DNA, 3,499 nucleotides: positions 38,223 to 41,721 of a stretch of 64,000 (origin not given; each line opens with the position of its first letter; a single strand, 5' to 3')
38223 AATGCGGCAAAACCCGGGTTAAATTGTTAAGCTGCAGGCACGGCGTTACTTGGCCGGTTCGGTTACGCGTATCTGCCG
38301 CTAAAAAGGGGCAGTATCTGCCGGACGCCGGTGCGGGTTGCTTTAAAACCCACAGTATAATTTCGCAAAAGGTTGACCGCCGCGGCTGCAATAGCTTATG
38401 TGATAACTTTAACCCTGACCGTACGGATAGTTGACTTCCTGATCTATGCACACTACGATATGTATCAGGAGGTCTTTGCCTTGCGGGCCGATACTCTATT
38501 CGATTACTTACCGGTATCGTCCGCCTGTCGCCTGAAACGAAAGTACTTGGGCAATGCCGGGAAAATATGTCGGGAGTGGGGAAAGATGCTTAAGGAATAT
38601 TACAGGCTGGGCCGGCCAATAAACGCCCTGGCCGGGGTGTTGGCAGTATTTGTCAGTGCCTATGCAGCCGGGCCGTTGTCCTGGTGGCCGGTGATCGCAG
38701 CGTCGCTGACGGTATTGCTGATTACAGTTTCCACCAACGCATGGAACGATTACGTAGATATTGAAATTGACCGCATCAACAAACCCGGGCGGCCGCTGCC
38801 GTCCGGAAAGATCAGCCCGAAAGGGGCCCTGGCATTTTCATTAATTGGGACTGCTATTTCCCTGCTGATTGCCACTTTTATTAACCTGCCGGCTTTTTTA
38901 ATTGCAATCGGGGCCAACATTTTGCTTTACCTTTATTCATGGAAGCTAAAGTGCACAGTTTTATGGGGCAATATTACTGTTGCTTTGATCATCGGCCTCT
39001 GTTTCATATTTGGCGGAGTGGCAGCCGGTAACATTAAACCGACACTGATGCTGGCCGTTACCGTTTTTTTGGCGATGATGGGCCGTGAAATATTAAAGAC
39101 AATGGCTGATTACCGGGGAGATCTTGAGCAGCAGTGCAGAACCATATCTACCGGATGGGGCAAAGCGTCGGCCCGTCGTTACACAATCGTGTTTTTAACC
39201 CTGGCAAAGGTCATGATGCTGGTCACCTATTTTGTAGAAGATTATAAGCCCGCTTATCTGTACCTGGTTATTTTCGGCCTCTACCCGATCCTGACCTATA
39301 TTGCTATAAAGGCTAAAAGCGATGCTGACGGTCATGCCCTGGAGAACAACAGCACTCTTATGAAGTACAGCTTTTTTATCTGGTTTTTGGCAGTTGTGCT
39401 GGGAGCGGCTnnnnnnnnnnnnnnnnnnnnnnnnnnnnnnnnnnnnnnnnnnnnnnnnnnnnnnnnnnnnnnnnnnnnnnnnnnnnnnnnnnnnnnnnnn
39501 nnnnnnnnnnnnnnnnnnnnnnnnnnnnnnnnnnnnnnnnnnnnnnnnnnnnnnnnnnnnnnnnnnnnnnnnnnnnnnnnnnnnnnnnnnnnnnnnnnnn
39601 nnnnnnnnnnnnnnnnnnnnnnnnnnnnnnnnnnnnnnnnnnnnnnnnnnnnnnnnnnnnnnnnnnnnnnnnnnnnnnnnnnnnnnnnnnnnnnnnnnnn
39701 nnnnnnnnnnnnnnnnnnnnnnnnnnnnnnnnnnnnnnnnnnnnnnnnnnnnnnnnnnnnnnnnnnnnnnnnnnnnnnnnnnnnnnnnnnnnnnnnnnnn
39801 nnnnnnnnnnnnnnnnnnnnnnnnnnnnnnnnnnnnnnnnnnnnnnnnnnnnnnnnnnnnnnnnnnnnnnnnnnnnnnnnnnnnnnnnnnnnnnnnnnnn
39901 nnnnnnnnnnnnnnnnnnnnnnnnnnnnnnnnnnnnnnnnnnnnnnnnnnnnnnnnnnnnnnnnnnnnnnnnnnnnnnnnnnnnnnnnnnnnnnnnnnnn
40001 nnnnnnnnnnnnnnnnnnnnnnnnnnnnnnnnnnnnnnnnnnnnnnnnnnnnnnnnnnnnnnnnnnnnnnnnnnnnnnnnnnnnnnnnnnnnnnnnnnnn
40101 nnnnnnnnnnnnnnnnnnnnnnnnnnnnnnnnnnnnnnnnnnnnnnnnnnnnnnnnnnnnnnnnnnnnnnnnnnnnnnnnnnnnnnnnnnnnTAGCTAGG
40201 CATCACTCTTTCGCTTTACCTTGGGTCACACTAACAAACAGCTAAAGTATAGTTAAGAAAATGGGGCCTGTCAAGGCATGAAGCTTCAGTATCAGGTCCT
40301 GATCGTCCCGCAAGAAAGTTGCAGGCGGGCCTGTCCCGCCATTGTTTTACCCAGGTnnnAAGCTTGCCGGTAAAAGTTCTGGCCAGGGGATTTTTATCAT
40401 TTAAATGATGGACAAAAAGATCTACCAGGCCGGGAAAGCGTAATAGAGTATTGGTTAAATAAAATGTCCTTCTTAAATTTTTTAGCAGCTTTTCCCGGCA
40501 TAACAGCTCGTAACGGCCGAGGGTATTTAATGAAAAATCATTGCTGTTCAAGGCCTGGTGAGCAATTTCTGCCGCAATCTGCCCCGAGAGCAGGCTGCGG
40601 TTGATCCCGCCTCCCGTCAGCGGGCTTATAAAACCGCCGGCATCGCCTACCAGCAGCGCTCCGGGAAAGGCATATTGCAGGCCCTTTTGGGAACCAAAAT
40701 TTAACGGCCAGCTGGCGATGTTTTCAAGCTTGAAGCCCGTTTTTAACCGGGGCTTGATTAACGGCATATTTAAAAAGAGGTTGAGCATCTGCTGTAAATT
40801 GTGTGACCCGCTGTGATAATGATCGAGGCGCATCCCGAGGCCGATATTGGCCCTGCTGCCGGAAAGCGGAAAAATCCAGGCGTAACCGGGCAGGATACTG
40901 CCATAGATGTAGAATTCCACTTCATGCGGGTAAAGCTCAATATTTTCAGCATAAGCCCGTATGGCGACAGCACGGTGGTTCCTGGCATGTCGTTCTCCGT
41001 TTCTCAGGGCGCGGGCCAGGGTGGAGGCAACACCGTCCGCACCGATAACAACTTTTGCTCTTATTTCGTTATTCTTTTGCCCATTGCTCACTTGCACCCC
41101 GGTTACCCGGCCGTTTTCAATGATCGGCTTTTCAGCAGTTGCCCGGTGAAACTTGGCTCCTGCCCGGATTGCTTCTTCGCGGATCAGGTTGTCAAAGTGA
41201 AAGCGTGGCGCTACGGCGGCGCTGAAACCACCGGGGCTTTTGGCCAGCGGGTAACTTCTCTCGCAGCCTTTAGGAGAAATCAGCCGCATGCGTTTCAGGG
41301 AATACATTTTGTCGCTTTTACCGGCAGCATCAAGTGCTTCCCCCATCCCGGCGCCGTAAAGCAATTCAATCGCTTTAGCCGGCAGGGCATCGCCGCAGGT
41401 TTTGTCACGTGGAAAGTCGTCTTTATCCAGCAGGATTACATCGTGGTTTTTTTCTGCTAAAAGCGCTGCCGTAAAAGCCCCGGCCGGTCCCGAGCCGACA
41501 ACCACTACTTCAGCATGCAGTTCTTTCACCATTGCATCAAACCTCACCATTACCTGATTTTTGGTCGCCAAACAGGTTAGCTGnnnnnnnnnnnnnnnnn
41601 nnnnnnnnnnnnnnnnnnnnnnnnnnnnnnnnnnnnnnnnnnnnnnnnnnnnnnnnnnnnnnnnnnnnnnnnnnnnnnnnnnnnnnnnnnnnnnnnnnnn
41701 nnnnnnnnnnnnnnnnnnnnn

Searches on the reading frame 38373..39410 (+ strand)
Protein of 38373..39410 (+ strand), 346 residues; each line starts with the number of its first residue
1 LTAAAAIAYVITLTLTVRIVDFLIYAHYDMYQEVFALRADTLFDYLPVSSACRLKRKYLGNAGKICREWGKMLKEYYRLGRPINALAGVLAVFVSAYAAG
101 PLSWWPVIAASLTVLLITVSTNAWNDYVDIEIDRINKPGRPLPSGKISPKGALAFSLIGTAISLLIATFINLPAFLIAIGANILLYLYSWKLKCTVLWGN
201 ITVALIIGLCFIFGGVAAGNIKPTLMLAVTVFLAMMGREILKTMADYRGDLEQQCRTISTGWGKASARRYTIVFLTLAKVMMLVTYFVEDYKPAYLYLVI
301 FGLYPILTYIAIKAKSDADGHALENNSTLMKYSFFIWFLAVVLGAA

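Call 28: search_protein_families(library=pfam, proteins=[window:38373-39410:+], max_evalue=0.00001)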
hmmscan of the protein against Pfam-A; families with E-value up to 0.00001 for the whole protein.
window:38373-39410:+ (346 aa): 1 family
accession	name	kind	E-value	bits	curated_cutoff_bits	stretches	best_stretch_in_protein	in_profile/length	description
PF01040.23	UbiA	-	2.2e-40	139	34.2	1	91-319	7-238/250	UbiA prenyltransferase family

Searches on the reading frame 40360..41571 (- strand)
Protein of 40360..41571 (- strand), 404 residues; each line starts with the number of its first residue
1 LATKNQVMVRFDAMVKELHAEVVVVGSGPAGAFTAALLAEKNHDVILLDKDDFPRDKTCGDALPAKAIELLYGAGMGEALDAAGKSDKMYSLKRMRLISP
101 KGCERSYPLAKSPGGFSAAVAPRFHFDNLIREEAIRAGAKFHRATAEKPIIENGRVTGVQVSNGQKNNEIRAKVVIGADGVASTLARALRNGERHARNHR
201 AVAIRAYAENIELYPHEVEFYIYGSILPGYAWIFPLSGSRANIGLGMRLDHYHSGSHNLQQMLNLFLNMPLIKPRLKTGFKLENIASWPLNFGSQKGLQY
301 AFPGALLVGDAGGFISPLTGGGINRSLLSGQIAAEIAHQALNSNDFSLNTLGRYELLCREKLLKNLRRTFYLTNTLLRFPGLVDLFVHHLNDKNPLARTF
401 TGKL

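Call 29: search_protein_families(library=pfam, proteins=[window:40360-41571:-], max_evalue=0.00001)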
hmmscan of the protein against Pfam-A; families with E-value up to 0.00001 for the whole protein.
window:40360-41571:- (404 aa): 7 families
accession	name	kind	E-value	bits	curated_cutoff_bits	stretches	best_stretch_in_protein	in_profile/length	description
PF01494.25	FAD_binding_3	-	1.7e-19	70.7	22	1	20-326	2-307/349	FAD binding domain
PF01266.30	DAO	-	1.3e-12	48.3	27.9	0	22-55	2-35/353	FAD dependent oxidoreductase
PF04820.20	Trp_halogenase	-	1.1e-08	34.8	21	0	122-324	151-341/458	Tryptophan halogenase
PF22578.2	GGR_cat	-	5e-08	33.1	27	1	202-268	4-69/88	Geranylgeranyl reductase catalytic domain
PF00890.30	FAD_binding_2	-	2.3e-07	30.8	20.4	0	22-52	2-32/414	FAD binding domain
PF13450.12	NAD_binding_8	-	1.7e-06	28.6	21.9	0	24-52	1-29/68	NAD(P)-binding Rossmann-like domain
PF05834.18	Lycopene_cycl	-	9.8e-06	25.3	23.4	0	126-188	89-147/380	Lycopene cyclase protein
